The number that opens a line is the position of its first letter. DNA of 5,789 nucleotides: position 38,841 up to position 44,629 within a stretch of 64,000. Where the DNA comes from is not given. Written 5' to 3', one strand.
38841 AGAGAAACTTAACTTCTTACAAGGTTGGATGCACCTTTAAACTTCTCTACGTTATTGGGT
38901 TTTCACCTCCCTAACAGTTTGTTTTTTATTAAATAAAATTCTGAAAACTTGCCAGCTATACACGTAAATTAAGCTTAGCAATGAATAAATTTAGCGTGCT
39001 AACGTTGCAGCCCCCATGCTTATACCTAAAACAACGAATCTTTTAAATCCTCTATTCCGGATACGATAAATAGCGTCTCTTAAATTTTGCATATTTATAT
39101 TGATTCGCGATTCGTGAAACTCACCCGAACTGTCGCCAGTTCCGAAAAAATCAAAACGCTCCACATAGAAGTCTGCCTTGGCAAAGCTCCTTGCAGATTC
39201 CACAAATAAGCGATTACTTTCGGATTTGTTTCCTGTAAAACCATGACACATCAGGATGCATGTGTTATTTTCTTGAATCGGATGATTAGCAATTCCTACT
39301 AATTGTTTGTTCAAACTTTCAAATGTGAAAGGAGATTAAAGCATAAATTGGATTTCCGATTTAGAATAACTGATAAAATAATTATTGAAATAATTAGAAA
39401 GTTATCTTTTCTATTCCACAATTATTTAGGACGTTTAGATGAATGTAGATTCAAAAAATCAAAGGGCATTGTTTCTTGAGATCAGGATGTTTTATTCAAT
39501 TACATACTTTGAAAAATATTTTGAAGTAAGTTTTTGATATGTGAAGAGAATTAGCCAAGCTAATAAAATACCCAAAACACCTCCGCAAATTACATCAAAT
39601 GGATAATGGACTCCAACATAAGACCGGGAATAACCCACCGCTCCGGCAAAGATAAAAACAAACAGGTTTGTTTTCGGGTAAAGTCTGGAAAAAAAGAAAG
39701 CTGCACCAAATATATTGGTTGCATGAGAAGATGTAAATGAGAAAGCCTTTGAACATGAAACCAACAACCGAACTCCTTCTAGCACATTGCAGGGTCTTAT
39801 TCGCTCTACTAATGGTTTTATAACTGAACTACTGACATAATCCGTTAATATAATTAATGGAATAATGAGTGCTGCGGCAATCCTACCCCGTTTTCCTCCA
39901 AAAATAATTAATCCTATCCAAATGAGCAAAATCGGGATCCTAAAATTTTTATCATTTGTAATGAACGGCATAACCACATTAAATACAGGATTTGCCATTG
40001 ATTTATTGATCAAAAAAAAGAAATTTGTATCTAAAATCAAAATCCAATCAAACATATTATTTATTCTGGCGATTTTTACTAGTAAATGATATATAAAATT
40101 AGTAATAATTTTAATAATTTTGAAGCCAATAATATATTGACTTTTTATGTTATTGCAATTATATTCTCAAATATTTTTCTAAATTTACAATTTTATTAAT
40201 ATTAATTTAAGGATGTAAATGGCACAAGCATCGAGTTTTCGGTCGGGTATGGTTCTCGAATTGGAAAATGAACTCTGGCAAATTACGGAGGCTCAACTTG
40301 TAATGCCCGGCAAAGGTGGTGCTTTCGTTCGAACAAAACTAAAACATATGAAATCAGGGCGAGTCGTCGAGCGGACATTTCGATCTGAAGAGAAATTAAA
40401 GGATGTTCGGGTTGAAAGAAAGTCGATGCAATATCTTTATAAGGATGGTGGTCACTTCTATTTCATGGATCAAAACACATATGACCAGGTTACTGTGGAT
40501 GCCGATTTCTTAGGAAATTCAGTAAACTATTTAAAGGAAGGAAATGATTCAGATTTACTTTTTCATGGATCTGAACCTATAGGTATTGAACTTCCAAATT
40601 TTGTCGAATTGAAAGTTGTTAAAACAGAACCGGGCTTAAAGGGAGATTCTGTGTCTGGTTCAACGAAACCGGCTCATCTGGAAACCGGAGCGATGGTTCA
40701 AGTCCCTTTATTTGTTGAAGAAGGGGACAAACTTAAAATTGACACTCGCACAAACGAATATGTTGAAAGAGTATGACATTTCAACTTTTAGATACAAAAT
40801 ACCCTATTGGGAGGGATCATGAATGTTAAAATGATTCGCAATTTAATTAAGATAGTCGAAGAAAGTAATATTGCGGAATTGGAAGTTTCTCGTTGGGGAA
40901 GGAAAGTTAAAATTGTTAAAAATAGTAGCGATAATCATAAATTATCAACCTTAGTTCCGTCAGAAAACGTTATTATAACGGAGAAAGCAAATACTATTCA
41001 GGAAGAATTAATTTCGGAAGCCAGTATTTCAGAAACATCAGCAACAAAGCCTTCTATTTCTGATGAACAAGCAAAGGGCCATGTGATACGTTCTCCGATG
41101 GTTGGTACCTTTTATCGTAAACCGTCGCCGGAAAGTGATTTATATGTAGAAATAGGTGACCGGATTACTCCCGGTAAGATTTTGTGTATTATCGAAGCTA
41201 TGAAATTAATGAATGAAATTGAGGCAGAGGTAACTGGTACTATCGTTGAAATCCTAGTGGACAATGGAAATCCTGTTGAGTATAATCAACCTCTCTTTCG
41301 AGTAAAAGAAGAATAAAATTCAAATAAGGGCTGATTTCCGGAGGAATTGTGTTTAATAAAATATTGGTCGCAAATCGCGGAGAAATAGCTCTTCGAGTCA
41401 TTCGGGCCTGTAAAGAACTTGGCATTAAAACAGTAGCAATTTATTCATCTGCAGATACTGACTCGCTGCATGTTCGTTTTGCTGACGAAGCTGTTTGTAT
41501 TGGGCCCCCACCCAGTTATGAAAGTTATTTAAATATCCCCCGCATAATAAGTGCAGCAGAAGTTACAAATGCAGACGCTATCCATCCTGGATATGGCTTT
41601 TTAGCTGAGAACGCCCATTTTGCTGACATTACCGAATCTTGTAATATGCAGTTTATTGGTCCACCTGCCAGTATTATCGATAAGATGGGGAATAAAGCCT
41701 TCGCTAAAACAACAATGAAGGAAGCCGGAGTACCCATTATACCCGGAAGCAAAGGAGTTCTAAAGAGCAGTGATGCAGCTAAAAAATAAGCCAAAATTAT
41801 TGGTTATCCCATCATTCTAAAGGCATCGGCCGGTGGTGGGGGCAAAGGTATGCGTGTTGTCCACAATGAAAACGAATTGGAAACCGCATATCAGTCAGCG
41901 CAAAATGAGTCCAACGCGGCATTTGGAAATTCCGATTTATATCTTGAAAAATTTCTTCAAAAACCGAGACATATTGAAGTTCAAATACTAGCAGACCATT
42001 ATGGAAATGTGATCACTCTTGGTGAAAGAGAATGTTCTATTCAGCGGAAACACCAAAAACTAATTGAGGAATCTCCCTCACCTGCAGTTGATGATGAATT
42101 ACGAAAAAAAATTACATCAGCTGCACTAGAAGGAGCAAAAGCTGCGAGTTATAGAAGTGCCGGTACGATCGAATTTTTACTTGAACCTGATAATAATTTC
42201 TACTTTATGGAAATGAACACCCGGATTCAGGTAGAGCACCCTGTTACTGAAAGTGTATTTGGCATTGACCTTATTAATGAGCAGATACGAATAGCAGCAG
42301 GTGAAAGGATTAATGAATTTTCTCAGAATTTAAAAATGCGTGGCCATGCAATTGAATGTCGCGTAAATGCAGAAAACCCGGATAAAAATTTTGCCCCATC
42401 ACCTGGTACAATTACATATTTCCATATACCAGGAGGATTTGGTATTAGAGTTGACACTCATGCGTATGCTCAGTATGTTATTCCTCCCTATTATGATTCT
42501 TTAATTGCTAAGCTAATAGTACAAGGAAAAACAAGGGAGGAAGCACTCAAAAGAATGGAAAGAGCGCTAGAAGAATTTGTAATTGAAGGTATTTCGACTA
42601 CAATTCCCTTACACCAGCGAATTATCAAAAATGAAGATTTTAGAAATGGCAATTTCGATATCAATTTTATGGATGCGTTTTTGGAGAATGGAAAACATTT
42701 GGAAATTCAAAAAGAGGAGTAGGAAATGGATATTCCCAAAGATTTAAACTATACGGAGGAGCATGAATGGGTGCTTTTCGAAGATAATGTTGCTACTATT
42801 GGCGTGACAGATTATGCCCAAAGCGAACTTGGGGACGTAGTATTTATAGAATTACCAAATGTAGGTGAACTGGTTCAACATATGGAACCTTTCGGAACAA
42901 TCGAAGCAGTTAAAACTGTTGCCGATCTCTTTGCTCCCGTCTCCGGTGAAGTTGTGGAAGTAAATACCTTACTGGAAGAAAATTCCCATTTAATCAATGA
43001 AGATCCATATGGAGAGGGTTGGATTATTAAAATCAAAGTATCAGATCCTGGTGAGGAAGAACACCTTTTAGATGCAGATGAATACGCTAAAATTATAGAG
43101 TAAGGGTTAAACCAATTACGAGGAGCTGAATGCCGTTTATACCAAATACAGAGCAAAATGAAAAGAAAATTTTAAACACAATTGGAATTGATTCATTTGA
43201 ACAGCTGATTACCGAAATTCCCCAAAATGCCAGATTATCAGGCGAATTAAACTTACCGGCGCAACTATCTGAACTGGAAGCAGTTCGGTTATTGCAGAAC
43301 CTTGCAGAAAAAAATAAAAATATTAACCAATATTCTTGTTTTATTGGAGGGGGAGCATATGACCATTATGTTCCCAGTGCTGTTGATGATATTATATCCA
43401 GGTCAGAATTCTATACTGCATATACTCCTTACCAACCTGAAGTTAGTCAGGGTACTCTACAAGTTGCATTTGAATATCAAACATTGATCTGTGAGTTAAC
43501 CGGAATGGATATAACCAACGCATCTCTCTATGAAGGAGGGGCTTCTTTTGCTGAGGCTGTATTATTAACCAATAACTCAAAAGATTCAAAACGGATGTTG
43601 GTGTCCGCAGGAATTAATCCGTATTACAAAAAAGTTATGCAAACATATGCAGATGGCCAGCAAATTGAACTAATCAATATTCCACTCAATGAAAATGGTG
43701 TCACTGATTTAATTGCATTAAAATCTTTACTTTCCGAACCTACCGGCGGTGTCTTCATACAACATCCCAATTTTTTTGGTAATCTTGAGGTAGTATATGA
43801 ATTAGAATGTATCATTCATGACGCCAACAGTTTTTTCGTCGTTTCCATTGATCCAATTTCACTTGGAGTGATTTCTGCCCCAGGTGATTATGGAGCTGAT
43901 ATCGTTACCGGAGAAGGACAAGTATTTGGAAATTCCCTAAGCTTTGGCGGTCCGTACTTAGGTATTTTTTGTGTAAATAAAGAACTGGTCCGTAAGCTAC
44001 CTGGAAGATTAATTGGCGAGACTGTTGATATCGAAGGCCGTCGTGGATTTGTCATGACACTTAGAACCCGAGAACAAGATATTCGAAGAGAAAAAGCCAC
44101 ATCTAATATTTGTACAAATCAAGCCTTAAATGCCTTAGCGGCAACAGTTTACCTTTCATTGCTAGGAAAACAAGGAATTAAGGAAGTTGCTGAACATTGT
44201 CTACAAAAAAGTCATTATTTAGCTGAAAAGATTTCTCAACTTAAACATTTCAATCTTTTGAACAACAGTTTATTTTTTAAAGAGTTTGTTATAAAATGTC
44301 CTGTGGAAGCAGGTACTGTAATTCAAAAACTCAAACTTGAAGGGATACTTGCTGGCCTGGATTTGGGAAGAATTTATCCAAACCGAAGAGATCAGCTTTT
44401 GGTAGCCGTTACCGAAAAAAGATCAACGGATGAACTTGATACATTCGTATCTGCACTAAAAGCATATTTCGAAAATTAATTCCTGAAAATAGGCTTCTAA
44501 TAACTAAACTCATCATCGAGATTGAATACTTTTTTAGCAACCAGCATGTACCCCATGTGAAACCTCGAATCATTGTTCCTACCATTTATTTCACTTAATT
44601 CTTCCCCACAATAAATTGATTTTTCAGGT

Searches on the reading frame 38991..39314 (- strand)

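Call 111: search_protein_families(library=pfam, proteins=[window:38991-39314:-], max_evalue=0.05)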
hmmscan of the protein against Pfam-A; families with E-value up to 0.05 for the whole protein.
window:38991-39314:- (107 aa): 3 families
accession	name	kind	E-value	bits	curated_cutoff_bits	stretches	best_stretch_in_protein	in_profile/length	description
PF12146.15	Hydrolase_4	-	1.1e-07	31.9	27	1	15-106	2-91/239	Serine aminopeptidase, S33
PF00561.26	Abhydrolase_1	-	6.6e-07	29.7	25.8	1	20-106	3-84/245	alpha/beta hydrolase fold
PF12697.13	Abhydrolase_6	-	0.00021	22.5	26.3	1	20-104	1-79/217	Alpha/beta hydrolase family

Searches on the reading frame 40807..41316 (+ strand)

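Call 8: search_protein_families(library=pfam, proteins=[window:40807-41316:+], max_evalue=0.001)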
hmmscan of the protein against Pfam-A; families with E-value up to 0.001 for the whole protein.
window:40807-41316:+ (169 aa): 1 family
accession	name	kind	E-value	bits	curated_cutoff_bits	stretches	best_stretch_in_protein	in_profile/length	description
PF00364.28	Biotin_lipoyl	-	1.8e-22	79.4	22.1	1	93-165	2-72/73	Biotin-requiring enzyme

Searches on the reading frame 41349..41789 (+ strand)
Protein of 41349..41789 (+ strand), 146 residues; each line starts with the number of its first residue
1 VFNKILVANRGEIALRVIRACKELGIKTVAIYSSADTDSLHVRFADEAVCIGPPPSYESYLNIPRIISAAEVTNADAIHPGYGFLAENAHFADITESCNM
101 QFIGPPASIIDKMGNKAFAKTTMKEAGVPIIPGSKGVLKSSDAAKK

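Call 8: search_protein_families(library=pfam, proteins=[window:41349-41789:+], max_evalue=0.001)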
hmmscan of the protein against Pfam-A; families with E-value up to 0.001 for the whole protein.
window:41349-41789:+ (146 aa): 1 family
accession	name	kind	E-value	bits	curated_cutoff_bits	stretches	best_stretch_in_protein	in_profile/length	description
PF00289.28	Biotin_carb_N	-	1.6e-45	154.5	25.5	1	1-110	1-110/110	Biotin carboxylase, N-terminal domain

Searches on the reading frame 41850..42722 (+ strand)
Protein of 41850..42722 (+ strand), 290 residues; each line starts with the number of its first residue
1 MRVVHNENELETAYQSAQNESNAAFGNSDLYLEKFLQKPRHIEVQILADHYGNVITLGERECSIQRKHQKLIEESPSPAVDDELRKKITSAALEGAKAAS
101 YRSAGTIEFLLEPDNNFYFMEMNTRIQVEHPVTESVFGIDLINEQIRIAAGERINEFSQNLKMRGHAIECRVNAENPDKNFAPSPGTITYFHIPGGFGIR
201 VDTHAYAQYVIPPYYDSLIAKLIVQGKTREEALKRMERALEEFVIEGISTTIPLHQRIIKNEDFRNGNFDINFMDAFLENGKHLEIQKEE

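Call 9: search_protein_families(library=pfam, proteins=[window:41850-42722:+], max_evalue=0.0001)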
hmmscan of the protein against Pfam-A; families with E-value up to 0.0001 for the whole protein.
window:41850-42722:+ (290 aa): 3 families
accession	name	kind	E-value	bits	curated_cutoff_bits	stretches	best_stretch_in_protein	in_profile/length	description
PF02786.22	CPSase_L_D2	-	1.2e-58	198.5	19.8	1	1-156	54-210/211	Carbamoyl-phosphate synthase L chain, ATP binding domain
PF02785.25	Biotin_carb_C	-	1.9e-43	147.4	32.4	1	169-275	1-107/108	Biotin carboxylase C-terminal domain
PF07478.18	Dala_Dala_lig_C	-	2.5e-05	24.3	24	1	2-124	53-174/204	D-ala D-ala ligase C-terminus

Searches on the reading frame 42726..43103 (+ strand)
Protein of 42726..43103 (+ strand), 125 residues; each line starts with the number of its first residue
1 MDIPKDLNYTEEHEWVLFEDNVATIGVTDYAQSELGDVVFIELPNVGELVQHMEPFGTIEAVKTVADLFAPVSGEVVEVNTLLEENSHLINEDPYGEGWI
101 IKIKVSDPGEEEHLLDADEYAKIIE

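Call 10: search_protein_families(library=pfam, proteins=[window:42726-43103:+], max_evalue=0.0001)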
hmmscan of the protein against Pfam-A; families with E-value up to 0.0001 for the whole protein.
window:42726-43103:+ (125 aa): 1 family
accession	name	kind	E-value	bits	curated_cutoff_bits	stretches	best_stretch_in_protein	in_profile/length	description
PF01597.25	GCV_H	-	1.6e-45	154.4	22.2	1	7-124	1-119/122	Glycine cleavage H-protein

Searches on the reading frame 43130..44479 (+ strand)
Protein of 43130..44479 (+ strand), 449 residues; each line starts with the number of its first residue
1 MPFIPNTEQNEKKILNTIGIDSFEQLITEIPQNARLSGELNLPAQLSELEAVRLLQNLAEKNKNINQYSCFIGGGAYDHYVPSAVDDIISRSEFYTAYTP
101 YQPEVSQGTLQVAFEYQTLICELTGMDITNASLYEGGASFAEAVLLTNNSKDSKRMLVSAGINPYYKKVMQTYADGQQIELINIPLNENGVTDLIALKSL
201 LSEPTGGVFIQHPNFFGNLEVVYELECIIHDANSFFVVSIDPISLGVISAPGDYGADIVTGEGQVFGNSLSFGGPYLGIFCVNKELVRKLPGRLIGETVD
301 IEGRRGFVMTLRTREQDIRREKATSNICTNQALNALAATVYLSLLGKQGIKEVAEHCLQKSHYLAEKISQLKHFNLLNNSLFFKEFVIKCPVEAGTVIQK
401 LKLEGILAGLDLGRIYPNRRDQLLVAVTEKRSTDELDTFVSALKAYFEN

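Call 9: search_protein_families(library=pfam, proteins=[window:43130-44479:+], max_evalue=0.0001)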
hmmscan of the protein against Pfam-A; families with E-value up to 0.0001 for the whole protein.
window:43130-44479:+ (449 aa): 2 families
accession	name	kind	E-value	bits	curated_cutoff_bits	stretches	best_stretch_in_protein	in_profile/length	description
PF02347.22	GDC-P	-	1.7e-129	432.9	26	1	3-441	3-427/429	Glycine cleavage system P-protein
PF00266.25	Aminotran_5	-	7.1e-06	25.7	21.5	1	173-378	108-301/371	Aminotransferase class-V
